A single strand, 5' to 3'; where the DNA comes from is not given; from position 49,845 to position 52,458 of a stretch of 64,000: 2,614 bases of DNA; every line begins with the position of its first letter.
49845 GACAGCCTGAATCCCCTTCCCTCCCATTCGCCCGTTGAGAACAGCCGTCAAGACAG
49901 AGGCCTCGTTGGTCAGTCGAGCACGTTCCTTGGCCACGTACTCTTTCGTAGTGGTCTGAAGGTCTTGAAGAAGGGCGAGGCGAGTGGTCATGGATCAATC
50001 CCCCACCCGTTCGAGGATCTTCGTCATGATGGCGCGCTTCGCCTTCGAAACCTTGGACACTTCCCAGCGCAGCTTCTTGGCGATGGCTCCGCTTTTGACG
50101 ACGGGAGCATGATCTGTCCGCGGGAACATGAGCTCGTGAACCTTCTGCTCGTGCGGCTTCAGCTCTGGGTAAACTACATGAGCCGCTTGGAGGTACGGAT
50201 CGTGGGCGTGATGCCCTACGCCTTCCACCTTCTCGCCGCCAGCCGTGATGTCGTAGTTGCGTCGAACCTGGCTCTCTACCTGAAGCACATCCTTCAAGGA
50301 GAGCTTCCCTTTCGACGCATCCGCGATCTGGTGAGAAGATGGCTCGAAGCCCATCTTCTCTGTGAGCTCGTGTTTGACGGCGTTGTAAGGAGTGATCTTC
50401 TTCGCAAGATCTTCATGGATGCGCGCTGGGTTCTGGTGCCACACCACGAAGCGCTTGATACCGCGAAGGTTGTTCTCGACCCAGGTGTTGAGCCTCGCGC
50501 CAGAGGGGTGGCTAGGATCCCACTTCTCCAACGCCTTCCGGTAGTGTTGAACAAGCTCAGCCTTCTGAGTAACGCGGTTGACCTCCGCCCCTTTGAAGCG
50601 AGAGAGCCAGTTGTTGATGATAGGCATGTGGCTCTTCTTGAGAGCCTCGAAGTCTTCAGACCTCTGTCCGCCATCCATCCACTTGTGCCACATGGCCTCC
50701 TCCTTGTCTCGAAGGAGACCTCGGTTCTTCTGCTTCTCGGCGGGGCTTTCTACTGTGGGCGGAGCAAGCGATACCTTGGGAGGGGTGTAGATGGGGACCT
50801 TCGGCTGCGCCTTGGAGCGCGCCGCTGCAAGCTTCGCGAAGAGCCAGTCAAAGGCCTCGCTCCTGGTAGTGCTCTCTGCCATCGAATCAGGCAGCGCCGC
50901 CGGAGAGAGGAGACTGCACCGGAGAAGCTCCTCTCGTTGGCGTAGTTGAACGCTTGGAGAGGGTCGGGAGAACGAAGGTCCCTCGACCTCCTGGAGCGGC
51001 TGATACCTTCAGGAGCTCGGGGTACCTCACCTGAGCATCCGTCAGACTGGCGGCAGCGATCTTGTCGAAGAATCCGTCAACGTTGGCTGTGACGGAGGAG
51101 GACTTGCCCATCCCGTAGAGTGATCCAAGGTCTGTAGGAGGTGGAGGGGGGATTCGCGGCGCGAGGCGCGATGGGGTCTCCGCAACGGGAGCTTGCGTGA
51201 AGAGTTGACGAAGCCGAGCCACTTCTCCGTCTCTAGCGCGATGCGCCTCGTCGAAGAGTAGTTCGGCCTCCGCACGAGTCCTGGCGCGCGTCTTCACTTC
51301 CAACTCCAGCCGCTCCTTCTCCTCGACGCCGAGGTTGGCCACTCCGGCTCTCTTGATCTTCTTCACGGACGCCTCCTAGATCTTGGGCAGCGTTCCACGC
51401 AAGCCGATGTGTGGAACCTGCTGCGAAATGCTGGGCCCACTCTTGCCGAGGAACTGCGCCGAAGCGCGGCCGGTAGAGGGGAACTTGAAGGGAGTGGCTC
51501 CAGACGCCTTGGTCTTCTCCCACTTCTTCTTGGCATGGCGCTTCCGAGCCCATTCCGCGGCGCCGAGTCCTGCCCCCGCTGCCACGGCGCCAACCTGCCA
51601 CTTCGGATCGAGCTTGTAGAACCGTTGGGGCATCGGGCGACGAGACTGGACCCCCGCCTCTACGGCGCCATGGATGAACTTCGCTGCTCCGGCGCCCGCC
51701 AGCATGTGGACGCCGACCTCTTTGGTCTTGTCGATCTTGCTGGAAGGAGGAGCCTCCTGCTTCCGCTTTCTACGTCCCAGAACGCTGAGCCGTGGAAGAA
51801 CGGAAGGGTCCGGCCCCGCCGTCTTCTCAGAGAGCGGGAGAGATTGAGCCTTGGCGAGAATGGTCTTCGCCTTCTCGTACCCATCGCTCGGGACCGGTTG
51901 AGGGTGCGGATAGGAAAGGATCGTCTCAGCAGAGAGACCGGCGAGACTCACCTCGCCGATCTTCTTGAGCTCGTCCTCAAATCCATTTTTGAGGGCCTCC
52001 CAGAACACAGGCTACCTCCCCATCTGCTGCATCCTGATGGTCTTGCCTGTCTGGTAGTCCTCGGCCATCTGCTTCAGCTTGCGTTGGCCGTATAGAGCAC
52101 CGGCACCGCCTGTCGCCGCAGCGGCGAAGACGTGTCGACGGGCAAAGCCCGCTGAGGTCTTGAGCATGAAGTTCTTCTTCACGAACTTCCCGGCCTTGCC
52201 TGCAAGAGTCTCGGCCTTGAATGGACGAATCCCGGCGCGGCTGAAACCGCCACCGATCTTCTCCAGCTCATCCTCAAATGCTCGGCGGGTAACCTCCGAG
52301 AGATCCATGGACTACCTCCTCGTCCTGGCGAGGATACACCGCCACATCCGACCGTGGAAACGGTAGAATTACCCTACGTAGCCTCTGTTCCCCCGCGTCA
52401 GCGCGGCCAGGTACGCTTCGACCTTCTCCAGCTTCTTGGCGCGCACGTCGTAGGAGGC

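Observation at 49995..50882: Sigma-70-family factor embedded among virion-module genes, followed by three small genes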

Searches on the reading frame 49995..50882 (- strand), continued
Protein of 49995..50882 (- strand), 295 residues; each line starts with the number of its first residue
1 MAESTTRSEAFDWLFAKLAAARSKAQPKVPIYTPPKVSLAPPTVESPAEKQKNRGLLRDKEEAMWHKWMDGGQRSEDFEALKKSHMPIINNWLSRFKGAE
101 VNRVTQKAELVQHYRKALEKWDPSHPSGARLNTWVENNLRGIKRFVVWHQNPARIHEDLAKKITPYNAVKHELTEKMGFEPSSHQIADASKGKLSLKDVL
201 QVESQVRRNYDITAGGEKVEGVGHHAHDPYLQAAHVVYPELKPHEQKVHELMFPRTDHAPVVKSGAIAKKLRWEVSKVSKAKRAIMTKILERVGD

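Call 107: search_solved_structures(query=A8, max_evalue=0.001, show_alignments=1)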
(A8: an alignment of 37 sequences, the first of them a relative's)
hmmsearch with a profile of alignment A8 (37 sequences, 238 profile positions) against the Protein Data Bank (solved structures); distinct sequences matched with E-value up to 0.001: 64 (the best 60 are shown).
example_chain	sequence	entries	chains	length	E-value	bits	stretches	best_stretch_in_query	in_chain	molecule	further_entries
8h3v_G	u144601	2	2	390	1.4e-18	70.7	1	42-234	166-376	RNA polymerase sigma factor SigA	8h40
6n4c_F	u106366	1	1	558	5.3e-17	65.6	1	46-234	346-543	RNA polymerase sigma factor RpoD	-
6uu8_FFF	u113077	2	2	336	1.2e-16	64.4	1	59-227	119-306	RNA polymerase sigma factor RpoS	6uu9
6omf_F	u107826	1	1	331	1.3e-16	64.3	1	59-227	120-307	RNA polymerase sigma factor RpoS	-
6kj6_F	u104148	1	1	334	1.3e-16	64.3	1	59-227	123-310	RNA polymerase sigma factor RpoS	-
5ipl_F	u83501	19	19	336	1.4e-16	64.2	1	59-227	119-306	RNA polymerase sigma factor RpoS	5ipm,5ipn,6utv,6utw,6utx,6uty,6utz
7vf9_F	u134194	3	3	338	4.6e-16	62.5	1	47-235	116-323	RNA polymerase sigma factor RpoS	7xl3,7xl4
9dvs_G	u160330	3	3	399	4.7e-16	62.5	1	41-234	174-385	RNA polymerase sigma factor SigA1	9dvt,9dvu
7f0r_F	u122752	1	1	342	4.8e-16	62.4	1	47-235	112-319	RNA polymerase sigma factor RpoS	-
7ye1_F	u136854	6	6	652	1e-15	61.4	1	44-235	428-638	RNA polymerase sigma factor RpoD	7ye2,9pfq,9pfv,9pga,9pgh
7ckq_F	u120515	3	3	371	1.2e-15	61.1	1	60-234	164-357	RNA polymerase sigma factor SigA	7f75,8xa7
7l7b_F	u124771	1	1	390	1.4e-15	60.9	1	62-233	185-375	RNA polymerase sigma factor SigA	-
8x6f_E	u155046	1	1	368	1.7e-15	60.7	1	61-234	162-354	RNA polymerase sigma factor SigA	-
8k60_F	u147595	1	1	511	2.5e-15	60.1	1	60-233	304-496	RNA polymerase principal sigma factor HrdB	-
7vpz_F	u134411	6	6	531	2.8e-15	59.9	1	60-233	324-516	RNA polymerase principal sigma factor HrdB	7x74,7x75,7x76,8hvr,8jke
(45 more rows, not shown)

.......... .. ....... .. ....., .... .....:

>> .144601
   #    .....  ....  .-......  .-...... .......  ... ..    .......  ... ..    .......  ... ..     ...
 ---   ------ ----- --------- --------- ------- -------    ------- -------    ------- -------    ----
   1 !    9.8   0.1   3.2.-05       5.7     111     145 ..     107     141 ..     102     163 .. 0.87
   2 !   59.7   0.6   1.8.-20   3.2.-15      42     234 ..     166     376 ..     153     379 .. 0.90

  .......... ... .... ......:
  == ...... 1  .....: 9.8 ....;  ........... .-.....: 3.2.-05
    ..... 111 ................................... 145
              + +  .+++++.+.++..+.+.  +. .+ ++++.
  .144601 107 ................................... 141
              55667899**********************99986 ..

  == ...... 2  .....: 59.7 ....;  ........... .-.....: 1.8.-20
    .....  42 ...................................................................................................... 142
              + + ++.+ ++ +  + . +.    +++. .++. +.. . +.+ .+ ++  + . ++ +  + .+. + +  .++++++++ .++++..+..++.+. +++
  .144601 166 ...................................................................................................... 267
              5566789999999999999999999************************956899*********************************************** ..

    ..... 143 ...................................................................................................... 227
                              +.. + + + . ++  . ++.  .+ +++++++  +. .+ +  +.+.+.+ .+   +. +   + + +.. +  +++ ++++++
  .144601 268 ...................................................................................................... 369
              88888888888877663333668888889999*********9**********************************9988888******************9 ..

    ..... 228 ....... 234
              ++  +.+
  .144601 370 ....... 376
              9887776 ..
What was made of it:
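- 50004..50198 (-): Sigma domain 4 (residues 229-293) with a helix-turn-helix. The invariant SKVSK (residues 276-280, nt 50043-50057) lies in the predicted recognition helix. The profile of shorter relatives aligns through region 4.2 of SigA at 1.4e-18 (call 107).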

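Call 108: search_dna_similar(query=P0183, collection=phages, mode=protein, max_evalue=0.00001, max_rows=25, rows=spread)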
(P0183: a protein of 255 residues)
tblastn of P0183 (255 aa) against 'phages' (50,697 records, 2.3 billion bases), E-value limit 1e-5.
Records with a match: 5; places in all: 5; records where one place covers at least 80% of the query: 0.
Best place of each record, by identity: <60% 5.
By first word of the organism name: Vibrio 3; Salmonella 1; Microcystis 1.
By host as written in the record: - 3; Salmonella enterica subsp. enterica serovar Typhimurium ATCC 14028 1; Microcystis sp. SG03 1.
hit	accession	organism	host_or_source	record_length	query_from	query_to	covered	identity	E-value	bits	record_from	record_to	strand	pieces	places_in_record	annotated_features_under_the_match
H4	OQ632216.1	Salmonella phage Arash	Salmonella enterica subsp. enterica ...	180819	28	212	73%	32.4%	3e-23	103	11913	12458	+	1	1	RNA polymerase sigma factor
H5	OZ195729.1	Vibrio phage D69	Seawater and oysters mix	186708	28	211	72%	32.1%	4e-18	89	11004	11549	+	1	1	hypothetical protein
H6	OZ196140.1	Vibrio phage D181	Seawater and oysters mix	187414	28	211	72%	32.1%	4e-18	89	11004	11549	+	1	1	hypothetical protein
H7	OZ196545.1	Vibrio phage D148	Seawater and oysters mix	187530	28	211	72%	32.1%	4e-18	89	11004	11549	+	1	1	hypothetical protein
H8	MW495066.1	Microcystis phage MaAM05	Microcystis sp. SG03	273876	84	244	63%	27.5%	2e-6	54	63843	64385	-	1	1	rpoD: RNA polymerase sigma factor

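Call 109: search_dna_similar(query=P0205, collection=phages, mode=protein, max_evalue=0.00001, max_rows=25, rows=spread)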
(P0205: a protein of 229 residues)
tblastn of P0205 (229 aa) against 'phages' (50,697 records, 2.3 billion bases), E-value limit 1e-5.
Records with a match: 4; places in all: 4; records where one place covers at least 80% of the query: 1.
Best place of each record, by identity: <60% 4.
By first word of the organism name: Vibrio 3; Salmonella 1.
By host as written in the record: - 3; Salmonella enterica subsp. enterica serovar Typhimurium ATCC 14028 1.
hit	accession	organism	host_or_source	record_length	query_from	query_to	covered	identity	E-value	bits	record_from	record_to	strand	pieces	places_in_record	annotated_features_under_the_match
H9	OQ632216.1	Salmonella phage Arash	Salmonella enterica subsp. enterica ...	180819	1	207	90%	26.4%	1e-11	69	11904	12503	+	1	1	RNA polymerase sigma factor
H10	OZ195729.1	Vibrio phage D69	Seawater and oysters mix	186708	22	187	72%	28.7%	6e-13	73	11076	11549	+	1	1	hypothetical protein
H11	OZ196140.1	Vibrio phage D181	Seawater and oysters mix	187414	22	187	72%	28.7%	6e-13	73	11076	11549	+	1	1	hypothetical protein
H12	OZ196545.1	Vibrio phage D148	Seawater and oysters mix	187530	22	187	72%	28.7%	6e-13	73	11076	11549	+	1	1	hypothetical protein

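Call 110: get_annotated_region(hit=H4, flank=12000)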
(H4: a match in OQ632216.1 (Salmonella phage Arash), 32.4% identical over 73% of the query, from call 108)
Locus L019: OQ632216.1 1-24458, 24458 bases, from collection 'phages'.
description: Salmonella phage Arash, complete genome.
organism: Salmonella phage Arash (NCBI taxid 3038319)
taxonomy: Viruses; Duplodnaviria; Heunggongvirae; Uroviricota; Caudoviricetes
host: Salmonella enterica subsp. enterica serovar Typhimurium ATCC 14028; source: hospital sewage UZ Leuven; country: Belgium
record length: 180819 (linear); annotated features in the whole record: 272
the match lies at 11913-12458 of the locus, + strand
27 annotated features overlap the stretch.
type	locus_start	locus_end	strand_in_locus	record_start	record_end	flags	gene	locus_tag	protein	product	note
CDS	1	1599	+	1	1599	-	-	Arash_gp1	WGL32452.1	large terminase subunit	-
CDS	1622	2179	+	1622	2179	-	-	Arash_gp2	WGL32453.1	hypothetical protein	-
CDS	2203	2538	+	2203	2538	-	-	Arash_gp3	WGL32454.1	hypothetical protein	-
CDS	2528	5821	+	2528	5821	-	-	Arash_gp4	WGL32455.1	structural protein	-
CDS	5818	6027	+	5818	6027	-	-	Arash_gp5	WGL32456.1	hypothetical protein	-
CDS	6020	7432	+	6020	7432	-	-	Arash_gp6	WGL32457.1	structural protein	-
CDS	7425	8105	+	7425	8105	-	-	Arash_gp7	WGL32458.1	structural protein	-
CDS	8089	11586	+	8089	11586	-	-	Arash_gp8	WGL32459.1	cell wall hydrolase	cell wall hydrolase, structural protein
CDS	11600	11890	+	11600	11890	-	-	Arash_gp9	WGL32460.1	hypothetical protein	-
CDS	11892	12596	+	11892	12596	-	-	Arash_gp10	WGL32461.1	RNA polymerase sigma factor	RNA polymerase sigma factor RpoS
CDS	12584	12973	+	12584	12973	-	-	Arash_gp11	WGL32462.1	hypothetical protein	-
CDS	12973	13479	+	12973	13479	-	-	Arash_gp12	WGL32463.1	structural protein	-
CDS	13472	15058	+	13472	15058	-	-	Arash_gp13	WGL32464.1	structural protein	-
CDS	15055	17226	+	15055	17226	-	-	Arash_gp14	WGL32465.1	structural protein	-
CDS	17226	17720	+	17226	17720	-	-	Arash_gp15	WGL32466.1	structural protein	-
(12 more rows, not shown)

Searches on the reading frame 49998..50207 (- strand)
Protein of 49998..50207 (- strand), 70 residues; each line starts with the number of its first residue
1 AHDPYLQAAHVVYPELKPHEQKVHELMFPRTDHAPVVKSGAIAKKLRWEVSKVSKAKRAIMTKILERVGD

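Call 84: search_solved_structures(query=A7, max_evalue=1, show_alignments=3)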
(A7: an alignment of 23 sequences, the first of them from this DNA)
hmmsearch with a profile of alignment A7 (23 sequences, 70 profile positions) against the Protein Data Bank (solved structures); distinct sequences matched with E-value up to 1: 2.
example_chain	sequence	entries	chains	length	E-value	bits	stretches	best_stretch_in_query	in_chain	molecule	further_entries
7ju4_0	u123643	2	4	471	0.054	16.6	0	41-62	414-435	Dynein regulatory complex subunit 4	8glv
8fmw_AN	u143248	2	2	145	0.1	15.7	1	31-64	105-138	50S ribosomal protein L15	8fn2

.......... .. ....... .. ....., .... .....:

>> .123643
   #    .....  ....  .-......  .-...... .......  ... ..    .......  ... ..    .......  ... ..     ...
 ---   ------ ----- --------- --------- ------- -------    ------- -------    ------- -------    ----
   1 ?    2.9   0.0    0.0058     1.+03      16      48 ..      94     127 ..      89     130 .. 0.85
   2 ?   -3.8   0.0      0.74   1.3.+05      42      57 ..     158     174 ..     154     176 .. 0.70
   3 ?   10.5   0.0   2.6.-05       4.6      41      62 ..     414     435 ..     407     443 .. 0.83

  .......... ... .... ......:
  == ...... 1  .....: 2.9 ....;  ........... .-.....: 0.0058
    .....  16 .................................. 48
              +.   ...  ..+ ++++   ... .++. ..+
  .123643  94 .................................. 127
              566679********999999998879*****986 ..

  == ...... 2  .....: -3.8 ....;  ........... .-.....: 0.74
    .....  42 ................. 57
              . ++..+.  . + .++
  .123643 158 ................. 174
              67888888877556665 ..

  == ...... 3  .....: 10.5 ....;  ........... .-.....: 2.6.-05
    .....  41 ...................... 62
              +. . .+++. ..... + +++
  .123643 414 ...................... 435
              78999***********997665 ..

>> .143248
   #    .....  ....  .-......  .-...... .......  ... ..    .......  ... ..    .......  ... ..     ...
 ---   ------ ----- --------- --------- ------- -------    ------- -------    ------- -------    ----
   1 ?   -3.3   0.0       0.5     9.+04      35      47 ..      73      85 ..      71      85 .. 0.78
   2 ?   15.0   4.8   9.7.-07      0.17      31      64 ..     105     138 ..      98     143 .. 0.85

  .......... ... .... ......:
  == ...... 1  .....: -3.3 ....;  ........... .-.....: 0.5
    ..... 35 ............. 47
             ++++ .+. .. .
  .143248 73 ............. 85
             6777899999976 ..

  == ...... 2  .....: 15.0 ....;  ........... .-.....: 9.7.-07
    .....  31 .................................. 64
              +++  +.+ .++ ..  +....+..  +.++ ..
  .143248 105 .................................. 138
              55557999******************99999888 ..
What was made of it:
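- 50004..50198 (-): An isolated C-terminal profile gave no hit (call 84)
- On Sigma-70 family: Caveat: a profile of the C-terminal 70 residues alone found no sigma (call 84).
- Tried and rejected: No sigma hit (call 84).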

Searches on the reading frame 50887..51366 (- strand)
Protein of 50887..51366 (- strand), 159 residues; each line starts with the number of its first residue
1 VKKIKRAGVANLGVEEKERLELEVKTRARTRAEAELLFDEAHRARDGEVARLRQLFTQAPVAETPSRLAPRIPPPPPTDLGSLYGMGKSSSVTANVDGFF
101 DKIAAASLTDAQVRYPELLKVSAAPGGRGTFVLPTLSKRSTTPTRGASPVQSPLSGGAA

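Call 3: search_protein_families(library=pfam, proteins=[window:50887-51366:-], max_evalue=1)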
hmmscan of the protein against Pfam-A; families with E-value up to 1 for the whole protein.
window:50887-51366:- (159 aa): 1 family
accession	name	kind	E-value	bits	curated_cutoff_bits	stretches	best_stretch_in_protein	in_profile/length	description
PF13191.12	AAA_16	-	0.14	13.1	32.6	1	9-60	105-160/167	AAA ATPase domain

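Call 4: search_protein_families(library=phrogs, proteins=[window:50887-51366:-], max_evalue=1)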
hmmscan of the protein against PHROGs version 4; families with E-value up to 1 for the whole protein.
window:50887-51366:- (159 aa): 0 families

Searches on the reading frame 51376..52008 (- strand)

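Call 3: search_protein_families(library=pfam, proteins=[window:51376-52008:-], max_evalue=1)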
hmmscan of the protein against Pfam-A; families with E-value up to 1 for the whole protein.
window:51376-52008:- (210 aa): 1 family
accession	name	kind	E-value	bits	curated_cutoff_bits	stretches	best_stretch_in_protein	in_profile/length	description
PF12868.12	DUF3824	-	0.16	13.1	22.7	1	139-166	12-38/148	Domain of unknwon function (DUF3824)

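Call 4: search_protein_families(library=phrogs, proteins=[window:51376-52008:-], max_evalue=1)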
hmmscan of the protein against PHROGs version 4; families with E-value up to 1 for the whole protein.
window:51376-52008:- (210 aa): 1 family
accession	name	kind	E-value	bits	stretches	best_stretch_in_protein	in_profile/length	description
phrog_14809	-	unknown function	0.22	12.6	1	12-37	3-28/68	-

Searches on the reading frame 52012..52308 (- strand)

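Call 3: search_protein_families(library=pfam, proteins=[window:52012-52308:-], max_evalue=1)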
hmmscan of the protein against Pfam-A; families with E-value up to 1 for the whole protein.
window:52012-52308:- (98 aa): 1 family
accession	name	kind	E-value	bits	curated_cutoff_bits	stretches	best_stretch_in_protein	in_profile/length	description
PF13204.13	Apiosidase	-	0.11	12.5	26.5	1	52-85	255-288/320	Apiosidase-like, catalytic domain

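Call 4: search_protein_families(library=phrogs, proteins=[window:52012-52308:-], max_evalue=1)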
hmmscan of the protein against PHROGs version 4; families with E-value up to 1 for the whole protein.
window:52012-52308:- (98 aa): 1 family
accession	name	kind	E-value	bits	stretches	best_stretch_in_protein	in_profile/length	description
phrog_35717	-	unknown function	0.25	12.5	1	52-83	48-79/91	-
